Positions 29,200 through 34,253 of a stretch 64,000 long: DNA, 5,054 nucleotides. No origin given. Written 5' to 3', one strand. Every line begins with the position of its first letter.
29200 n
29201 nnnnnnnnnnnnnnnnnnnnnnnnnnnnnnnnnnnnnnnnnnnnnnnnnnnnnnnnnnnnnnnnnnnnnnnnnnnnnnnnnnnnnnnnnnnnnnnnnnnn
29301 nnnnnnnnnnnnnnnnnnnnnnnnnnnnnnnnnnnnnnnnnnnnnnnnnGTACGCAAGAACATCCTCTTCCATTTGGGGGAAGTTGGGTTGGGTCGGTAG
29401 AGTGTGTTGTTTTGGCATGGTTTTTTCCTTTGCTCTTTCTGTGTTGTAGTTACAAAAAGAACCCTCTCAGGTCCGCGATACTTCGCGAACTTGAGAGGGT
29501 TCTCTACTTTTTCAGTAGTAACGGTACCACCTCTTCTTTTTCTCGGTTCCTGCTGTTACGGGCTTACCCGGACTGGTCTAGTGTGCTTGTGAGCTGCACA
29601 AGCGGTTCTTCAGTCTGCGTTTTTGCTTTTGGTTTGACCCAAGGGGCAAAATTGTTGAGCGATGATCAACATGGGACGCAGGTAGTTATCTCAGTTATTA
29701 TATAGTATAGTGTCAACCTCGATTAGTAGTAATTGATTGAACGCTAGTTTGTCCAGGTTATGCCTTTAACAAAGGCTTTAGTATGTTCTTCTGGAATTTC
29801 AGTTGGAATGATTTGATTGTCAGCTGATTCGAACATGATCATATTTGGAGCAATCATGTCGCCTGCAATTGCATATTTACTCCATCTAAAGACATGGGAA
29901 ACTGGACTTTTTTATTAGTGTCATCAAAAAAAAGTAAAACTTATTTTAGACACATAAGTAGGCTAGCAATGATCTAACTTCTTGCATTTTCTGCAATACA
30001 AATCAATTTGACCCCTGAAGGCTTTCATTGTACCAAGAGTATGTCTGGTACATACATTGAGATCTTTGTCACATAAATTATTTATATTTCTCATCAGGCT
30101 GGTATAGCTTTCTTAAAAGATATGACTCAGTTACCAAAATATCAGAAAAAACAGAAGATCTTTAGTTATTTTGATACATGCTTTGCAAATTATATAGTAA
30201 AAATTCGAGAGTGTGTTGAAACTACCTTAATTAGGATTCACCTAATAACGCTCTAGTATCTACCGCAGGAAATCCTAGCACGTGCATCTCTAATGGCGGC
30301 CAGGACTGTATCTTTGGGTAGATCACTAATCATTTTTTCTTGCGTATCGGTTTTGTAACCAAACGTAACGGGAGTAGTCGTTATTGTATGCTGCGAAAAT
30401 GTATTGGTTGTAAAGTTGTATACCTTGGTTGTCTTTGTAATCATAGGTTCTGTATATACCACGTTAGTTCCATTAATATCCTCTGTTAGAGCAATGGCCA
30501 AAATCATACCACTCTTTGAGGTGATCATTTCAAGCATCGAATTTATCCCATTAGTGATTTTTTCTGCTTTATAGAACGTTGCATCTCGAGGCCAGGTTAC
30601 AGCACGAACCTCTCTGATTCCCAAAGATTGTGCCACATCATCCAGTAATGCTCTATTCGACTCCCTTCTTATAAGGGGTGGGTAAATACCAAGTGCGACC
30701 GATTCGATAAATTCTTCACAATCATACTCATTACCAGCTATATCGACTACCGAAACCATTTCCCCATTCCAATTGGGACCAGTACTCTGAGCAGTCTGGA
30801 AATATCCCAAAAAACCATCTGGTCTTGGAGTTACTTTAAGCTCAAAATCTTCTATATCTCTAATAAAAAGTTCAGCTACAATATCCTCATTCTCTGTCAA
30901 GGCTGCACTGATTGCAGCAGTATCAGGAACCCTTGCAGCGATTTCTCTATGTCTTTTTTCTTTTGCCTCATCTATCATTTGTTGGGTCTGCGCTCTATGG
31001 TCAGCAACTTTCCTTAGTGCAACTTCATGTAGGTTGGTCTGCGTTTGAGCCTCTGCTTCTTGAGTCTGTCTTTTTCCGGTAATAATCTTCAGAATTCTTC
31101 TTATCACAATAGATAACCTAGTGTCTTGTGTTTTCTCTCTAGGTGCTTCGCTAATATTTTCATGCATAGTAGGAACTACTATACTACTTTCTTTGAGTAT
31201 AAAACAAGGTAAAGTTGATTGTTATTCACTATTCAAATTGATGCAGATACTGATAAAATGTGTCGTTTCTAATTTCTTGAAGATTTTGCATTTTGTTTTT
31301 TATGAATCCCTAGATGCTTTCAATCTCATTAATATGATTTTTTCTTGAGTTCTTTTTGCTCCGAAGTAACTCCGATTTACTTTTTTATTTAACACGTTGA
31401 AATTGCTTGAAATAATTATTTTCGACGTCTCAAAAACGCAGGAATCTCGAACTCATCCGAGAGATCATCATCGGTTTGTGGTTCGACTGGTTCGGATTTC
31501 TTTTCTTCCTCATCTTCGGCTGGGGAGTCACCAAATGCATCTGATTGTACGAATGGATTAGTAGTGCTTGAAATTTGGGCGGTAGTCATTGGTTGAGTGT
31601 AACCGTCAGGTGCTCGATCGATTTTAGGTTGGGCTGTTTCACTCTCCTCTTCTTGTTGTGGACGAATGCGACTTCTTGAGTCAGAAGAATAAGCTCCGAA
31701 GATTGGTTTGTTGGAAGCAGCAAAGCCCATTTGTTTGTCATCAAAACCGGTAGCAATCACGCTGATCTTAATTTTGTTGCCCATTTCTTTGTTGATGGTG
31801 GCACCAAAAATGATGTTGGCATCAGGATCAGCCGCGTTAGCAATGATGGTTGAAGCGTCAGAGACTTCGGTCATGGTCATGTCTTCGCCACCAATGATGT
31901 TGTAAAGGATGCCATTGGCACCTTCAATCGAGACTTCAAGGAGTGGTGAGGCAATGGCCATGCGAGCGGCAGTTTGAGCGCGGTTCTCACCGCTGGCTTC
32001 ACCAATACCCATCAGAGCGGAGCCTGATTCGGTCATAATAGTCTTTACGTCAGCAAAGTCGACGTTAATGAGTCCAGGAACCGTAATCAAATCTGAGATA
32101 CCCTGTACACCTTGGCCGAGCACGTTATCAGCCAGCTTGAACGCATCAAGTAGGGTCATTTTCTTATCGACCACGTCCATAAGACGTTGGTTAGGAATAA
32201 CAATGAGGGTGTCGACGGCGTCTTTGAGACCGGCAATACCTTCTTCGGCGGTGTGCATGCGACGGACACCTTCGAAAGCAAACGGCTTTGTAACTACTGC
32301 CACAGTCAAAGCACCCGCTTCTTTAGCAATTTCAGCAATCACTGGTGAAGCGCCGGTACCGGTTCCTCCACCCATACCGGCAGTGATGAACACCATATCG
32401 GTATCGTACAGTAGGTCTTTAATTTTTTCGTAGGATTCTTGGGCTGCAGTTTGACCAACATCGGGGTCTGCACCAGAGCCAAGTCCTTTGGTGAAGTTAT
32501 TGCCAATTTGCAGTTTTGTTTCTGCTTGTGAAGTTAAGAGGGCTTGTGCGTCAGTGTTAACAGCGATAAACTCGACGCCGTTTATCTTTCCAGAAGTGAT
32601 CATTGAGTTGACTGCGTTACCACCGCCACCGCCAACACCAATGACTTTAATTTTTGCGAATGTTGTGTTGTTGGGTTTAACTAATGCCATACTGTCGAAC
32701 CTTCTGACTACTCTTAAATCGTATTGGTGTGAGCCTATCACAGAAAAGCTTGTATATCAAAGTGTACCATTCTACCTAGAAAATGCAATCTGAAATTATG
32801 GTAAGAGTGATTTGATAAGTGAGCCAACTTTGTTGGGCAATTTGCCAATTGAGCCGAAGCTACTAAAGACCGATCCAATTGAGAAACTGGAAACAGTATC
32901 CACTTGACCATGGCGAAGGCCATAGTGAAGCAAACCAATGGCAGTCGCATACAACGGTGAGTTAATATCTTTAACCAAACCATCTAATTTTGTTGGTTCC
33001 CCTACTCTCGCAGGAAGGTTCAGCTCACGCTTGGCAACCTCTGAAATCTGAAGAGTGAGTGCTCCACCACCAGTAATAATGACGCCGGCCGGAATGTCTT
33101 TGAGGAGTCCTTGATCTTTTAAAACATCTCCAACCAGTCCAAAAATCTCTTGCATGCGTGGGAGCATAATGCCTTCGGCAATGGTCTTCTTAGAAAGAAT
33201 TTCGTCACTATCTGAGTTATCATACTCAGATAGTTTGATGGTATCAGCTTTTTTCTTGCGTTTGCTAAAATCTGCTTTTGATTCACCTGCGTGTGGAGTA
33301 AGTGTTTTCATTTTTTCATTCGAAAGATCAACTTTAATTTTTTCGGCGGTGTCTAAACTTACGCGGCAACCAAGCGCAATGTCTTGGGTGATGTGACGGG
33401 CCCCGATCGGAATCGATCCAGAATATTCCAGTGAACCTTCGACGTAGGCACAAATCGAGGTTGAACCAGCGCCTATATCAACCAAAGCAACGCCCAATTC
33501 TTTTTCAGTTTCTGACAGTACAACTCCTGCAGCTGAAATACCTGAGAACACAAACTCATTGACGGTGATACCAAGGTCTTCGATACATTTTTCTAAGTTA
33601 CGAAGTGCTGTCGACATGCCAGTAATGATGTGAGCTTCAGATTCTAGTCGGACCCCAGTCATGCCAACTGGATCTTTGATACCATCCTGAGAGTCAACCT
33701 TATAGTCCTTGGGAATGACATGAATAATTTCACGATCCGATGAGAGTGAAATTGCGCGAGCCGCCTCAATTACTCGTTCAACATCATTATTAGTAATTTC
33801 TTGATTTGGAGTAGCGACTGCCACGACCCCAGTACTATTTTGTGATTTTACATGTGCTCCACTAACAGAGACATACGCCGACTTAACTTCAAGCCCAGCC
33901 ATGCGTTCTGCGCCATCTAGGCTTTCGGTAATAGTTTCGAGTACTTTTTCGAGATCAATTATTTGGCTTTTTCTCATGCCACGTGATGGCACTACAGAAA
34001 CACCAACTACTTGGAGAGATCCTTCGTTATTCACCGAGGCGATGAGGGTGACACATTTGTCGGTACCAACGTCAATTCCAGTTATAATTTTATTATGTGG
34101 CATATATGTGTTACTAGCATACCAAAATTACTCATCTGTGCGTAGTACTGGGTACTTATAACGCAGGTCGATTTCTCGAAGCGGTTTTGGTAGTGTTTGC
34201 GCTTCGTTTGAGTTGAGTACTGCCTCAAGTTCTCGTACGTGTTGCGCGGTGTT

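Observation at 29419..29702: T-box-like riboswitch leader upstream of ileS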

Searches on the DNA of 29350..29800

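Call 4: search_rna_families(source=window, start=29350, end=29800, threshold=evalue, max_evalue=10, show_alignments=4)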
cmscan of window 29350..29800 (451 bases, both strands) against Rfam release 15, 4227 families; matches with E-value up to 10: 5.
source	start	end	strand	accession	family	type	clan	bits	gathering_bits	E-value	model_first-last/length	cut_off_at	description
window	29455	29512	-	RF04346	Plastid-ccsA-ndhD-1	Cis-reg;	CL00154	24.4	48.5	0.011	1-57/57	no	Plastid-ccsA-ndhD-1 3UTR RNA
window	29453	29509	-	RF04347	Plastid-ccsA-ndhD-2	Cis-reg;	-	20.4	51.5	0.18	1-53/53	no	Plastid-ccsA-ndhD-2 3UTR RNA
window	29452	29508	+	RF04347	Plastid-ccsA-ndhD-2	Cis-reg;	-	19.7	51.5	0.28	1-53/53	no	Plastid-ccsA-ndhD-2 3UTR RNA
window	29451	29515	+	RF04291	mir-368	Gene; miRNA;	CL00149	15.7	58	5.1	1-72/72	no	mir-368 microRNA precursor family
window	29455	29506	+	RF04120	MIR5998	Gene; miRNA;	-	13.8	180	2.3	1-173/173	no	MIR5998 microRNA precursor family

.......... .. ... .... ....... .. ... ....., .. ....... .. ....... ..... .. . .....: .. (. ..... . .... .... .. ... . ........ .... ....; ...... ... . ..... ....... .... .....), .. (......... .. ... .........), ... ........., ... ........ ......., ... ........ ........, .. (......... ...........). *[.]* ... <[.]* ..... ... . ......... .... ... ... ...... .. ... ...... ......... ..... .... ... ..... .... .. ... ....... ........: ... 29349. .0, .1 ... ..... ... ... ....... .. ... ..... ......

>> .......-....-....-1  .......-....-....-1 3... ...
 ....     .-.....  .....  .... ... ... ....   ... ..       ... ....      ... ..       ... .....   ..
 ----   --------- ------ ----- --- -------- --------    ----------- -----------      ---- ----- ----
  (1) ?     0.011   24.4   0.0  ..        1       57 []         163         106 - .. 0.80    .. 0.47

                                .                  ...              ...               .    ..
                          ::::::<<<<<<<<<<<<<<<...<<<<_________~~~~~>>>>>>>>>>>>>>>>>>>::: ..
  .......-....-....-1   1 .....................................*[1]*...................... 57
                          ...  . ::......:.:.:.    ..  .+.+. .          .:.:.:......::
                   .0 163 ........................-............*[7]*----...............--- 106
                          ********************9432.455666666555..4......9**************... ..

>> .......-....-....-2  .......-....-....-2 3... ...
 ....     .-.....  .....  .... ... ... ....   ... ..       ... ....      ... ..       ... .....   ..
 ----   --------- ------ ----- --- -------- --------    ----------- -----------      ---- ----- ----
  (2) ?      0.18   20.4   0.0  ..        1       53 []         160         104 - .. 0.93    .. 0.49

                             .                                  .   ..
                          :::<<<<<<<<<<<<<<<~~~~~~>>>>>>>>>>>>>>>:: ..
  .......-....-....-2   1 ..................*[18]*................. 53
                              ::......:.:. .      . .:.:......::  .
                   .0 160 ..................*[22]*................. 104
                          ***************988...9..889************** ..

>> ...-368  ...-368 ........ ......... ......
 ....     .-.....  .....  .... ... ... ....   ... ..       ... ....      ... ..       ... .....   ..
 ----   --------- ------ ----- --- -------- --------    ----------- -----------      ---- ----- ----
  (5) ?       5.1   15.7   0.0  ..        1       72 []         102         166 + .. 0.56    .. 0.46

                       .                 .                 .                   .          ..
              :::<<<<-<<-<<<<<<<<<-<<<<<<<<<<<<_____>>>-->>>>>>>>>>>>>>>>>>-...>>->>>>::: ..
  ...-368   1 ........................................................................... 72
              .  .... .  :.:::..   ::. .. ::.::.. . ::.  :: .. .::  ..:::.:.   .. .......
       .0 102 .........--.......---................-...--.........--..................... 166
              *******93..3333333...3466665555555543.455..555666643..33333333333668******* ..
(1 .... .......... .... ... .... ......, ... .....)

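Call 81: search_rna_families(source=window, start=29488, end=29625, threshold=evalue, max_evalue=10, show_alignments=1)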
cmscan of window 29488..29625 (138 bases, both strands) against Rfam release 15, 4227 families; matches with E-value up to 10: 1.
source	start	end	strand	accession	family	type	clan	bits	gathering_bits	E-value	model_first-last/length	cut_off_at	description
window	29500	29514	+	RF02213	ZFAT-AS1_3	Gene; lncRNA;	-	8.8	70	7.6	66-80/80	no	ZFAT antisense RNA 1 conserved region 3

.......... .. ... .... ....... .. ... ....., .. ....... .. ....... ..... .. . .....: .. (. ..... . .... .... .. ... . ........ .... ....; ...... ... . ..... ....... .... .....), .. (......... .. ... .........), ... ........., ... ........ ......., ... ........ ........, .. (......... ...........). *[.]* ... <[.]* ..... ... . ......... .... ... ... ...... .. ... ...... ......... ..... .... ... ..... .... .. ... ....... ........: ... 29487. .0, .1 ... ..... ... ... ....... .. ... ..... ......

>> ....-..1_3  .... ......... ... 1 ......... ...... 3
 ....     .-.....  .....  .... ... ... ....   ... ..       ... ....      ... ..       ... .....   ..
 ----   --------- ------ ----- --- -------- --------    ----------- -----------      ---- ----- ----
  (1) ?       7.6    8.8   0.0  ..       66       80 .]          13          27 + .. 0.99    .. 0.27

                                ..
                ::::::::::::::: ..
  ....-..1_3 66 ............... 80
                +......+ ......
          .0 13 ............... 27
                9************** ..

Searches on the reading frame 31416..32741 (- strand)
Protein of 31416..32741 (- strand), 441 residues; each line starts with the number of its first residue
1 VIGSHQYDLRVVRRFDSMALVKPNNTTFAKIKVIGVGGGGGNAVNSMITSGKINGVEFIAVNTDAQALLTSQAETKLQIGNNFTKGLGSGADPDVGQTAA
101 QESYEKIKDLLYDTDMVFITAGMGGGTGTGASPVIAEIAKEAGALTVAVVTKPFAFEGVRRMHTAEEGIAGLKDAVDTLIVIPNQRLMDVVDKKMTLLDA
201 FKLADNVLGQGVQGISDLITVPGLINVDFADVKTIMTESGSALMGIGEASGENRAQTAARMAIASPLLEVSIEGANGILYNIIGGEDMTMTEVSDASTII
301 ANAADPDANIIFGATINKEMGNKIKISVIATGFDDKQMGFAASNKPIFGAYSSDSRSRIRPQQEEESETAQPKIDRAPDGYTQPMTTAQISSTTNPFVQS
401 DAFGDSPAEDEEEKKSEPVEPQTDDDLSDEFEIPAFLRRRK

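Call 10: search_protein_families(library=ncbifam, proteins=[window:31416-32741:-])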
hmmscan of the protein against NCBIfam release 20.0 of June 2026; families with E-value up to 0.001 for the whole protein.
window:31416-32741:- (441 aa): 1 family
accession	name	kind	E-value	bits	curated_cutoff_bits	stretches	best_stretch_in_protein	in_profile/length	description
TIGR00065.1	ftsZ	equivalog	1e-130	436.2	295.2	1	25-343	14-334/353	cell division protein FtsZ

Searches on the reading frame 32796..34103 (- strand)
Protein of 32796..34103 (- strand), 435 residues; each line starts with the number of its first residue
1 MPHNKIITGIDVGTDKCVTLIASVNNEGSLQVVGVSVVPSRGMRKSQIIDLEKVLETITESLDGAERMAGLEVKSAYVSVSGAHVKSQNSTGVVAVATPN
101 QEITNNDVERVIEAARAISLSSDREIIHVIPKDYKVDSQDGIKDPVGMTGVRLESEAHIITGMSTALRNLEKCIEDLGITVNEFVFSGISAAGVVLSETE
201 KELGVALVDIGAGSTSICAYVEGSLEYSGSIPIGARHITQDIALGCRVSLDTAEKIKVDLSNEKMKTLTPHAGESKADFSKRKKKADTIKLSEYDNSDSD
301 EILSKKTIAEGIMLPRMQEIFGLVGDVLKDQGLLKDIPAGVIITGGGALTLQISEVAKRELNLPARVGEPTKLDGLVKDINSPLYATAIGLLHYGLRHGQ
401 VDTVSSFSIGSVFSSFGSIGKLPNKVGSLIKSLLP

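Call 10: search_protein_families(library=ncbifam, proteins=[window:32796-34103:-])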
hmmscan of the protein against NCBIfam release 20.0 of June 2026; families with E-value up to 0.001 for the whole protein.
window:32796-34103:- (435 aa): 8 families
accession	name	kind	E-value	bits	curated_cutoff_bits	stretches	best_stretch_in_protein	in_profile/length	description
TIGR01174.1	ftsA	equivalog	5.8e-113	377.7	175.85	1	7-394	2-371/371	cell division protein FtsA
NF007009.0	PRK09472.1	equivalog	3.1e-81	273.6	409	1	3-397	6-388/420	cell division protein FtsA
TIGR01175.1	pilM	subfamily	9.7e-09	34.7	133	1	198-258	183-243/348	type IV pilus assembly protein PilM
NF011660.0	PRK15080.1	equivalog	1.3e-08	34.4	182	1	174-269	117-209/277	ethanolamine utilization protein EutJ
TIGR02529.1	EutJ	subfamily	8.7e-08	31.9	152.1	1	167-270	77-177/239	ethanolamine utilization protein EutJ family protein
NF045709.1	Amuc_1101_fam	equivalog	3.9e-07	29.3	650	1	154-259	128-233/608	Amuc_1101 family PilM-like pilus complex protein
NF010539.0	PRK13927.1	subfamily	3.6e-05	22.8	293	1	193-369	142-312/339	rod shape-determining protein MreB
NF010540.1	PRK13929.1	exception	0.00096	18.3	515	1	168-369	115-310/334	rod-share determining protein MreBH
